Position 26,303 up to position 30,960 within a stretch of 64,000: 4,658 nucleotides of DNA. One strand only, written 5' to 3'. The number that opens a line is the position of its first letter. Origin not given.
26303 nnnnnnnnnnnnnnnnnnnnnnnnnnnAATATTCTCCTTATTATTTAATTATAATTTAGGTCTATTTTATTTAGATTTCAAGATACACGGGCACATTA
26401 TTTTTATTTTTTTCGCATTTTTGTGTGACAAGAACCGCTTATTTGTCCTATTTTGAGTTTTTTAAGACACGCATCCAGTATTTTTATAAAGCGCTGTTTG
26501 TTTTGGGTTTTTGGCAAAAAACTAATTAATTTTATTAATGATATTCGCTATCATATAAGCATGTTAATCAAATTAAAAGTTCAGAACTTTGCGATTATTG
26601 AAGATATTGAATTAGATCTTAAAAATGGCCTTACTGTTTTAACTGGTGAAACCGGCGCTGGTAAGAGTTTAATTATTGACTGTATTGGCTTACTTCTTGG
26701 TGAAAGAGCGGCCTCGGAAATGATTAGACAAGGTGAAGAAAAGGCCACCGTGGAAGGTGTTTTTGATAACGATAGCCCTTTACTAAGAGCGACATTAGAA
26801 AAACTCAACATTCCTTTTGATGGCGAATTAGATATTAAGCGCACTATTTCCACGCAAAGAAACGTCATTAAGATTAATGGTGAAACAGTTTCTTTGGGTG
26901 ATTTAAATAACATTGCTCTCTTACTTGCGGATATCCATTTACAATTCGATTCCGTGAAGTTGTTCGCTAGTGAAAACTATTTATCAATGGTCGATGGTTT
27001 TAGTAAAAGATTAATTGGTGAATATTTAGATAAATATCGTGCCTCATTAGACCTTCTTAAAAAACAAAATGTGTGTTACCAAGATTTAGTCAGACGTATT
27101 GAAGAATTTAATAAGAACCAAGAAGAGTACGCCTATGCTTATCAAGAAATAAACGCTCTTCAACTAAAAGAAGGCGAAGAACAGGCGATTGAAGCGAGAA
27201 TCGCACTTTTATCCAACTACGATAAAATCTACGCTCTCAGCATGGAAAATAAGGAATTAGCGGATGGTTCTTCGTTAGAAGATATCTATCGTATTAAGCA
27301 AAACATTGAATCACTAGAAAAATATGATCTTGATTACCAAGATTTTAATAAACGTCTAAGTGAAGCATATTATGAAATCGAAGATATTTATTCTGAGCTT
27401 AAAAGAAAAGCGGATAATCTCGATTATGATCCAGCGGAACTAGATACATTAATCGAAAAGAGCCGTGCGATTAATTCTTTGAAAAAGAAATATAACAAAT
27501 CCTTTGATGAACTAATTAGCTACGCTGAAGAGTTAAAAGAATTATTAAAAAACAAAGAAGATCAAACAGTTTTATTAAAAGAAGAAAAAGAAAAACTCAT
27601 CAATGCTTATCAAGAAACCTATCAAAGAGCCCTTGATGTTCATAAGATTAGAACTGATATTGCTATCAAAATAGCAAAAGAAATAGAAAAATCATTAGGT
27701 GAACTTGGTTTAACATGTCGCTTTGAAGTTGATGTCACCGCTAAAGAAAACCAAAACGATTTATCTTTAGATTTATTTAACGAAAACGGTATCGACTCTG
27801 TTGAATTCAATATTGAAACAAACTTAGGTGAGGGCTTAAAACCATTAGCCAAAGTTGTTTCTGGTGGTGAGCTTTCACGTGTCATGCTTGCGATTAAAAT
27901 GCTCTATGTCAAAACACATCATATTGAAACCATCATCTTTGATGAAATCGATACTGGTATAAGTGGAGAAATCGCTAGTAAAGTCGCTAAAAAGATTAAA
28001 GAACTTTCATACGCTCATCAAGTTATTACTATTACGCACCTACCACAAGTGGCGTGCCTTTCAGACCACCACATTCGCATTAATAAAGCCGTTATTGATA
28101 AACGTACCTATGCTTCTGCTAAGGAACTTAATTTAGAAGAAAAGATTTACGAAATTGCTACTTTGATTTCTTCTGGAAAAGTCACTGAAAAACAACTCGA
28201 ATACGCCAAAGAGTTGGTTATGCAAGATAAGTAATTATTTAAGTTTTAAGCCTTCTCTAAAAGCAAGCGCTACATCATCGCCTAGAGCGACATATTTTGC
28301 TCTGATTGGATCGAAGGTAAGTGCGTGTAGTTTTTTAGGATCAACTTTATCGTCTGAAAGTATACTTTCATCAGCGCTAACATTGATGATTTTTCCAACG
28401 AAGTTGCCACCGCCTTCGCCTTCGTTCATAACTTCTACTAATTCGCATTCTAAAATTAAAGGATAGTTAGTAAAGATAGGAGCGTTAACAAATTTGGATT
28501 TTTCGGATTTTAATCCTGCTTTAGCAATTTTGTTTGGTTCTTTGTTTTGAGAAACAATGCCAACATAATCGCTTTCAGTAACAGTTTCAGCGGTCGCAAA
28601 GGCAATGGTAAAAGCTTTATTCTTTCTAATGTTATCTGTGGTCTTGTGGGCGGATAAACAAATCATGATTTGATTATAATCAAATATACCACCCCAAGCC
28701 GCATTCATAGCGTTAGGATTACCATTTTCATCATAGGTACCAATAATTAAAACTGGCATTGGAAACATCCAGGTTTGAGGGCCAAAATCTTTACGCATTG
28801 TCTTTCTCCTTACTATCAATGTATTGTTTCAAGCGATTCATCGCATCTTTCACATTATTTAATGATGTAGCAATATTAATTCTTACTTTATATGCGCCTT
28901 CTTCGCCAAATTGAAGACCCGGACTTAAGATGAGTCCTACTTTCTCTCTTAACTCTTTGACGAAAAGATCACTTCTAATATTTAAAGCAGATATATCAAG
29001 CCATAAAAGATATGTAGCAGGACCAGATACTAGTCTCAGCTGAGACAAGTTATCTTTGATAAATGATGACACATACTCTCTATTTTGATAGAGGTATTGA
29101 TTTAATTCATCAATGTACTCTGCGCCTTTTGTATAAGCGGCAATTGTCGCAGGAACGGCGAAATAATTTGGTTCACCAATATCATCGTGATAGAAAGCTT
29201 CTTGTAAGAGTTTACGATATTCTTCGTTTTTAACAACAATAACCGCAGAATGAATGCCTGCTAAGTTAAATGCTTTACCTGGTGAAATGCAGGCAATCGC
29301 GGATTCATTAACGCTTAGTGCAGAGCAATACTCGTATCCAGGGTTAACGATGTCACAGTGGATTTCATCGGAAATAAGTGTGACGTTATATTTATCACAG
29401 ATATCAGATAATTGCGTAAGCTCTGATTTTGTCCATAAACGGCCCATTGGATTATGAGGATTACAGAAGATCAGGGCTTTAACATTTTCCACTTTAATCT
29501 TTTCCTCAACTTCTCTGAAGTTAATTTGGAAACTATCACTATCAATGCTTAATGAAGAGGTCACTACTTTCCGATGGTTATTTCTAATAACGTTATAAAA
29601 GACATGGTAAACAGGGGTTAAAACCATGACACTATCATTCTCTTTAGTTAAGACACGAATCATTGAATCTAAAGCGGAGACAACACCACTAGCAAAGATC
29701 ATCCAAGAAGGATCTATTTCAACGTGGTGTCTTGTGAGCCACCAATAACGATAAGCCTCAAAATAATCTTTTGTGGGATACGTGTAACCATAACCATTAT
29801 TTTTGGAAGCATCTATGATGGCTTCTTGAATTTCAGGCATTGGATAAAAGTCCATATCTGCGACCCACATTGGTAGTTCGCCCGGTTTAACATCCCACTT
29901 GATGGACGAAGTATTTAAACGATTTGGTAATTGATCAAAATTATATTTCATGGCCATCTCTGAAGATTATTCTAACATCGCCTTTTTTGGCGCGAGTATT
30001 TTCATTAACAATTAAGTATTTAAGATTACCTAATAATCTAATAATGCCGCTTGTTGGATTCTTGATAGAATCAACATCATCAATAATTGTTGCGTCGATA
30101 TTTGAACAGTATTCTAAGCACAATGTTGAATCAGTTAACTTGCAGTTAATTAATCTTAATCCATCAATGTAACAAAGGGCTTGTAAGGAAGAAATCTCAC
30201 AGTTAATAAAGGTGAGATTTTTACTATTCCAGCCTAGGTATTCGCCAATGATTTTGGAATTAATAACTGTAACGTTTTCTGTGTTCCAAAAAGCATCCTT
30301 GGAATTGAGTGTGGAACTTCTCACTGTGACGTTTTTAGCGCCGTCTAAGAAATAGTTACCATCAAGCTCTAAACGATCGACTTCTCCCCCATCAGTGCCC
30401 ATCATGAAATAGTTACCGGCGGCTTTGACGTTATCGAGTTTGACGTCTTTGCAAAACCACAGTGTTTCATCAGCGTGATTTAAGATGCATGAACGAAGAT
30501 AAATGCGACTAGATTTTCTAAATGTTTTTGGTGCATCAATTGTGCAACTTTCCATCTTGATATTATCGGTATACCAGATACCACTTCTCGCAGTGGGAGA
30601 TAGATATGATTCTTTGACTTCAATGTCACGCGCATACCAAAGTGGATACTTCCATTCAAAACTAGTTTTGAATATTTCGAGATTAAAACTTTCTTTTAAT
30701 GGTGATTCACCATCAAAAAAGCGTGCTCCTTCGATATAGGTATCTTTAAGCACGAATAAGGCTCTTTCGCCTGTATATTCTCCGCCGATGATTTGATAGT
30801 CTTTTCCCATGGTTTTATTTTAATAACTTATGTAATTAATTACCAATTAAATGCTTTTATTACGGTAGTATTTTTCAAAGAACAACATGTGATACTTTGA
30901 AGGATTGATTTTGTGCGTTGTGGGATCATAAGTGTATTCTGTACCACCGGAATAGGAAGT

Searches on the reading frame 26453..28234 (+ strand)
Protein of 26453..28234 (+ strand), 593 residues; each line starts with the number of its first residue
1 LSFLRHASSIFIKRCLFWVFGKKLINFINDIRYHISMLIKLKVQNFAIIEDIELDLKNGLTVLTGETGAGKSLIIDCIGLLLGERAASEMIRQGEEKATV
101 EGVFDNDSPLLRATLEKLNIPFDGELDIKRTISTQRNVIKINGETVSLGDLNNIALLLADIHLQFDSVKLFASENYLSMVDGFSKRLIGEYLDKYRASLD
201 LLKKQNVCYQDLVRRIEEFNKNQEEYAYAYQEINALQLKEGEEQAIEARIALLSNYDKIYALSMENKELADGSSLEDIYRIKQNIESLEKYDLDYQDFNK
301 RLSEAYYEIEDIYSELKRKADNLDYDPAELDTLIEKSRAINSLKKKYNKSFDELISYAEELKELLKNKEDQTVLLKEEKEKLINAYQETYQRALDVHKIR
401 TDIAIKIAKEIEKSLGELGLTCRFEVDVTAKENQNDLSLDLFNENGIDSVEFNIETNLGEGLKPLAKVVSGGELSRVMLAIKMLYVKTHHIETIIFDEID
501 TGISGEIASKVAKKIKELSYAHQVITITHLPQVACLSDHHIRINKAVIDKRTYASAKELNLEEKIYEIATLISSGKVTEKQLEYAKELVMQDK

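Call 10: search_protein_families(library=pfam, proteins=[window:26453-28234:+], max_evalue=0.001)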
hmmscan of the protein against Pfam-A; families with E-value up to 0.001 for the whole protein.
window:26453-28234:+ (593 aa): 5 families
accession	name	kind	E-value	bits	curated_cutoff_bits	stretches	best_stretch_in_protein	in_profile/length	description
PF02463.25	SMC_N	-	2.9e-18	66.5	40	1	38-544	2-212/220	RecF/RecN/SMC N terminal domain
PF13476.12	AAA_23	-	1.1e-14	56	27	1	40-251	1-191/201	AAA domain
PF13175.12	AAA_15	-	1e-09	38.9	32.1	1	37-533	1-373/374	AAA ATPase domain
PF13555.12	AAA_29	-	5e-05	23.4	27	1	45-82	8-46/61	P-loop containing region of AAA domain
PF13401.12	AAA_22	-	0.00087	20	27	0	58-85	5-32/130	AAA domain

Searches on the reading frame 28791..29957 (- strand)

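Call 81: search_protein_families(library=pfam, proteins=[window:28791-29957:-], max_evalue=0.0001)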
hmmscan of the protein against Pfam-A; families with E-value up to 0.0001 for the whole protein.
window:28791-29957:- (388 aa): 1 family
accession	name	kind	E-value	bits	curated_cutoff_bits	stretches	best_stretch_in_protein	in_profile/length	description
PF00155.27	Aminotran_1_2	-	1.2e-38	133.7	19.7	1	39-376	18-361/361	Aminotransferase class I and II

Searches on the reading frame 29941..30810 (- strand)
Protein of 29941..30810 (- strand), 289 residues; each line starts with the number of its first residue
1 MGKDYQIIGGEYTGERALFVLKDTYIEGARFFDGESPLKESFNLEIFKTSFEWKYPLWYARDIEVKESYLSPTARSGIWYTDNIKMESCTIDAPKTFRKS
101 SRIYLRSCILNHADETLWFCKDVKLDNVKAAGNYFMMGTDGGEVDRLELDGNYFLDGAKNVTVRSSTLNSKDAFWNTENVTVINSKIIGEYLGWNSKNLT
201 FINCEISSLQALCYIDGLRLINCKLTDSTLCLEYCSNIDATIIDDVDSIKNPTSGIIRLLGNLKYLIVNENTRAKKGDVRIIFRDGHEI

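Call 81: search_protein_families(library=pfam, proteins=[window:29941-30810:-], max_evalue=0.0001)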
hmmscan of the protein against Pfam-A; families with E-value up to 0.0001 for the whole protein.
window:29941-30810:- (289 aa): 1 family
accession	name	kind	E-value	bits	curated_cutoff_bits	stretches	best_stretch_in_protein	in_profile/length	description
PF12541.14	DUF3737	-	3.4e-104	348.3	23.9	1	8-275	4-269/275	Protein of unknown function (DUF3737)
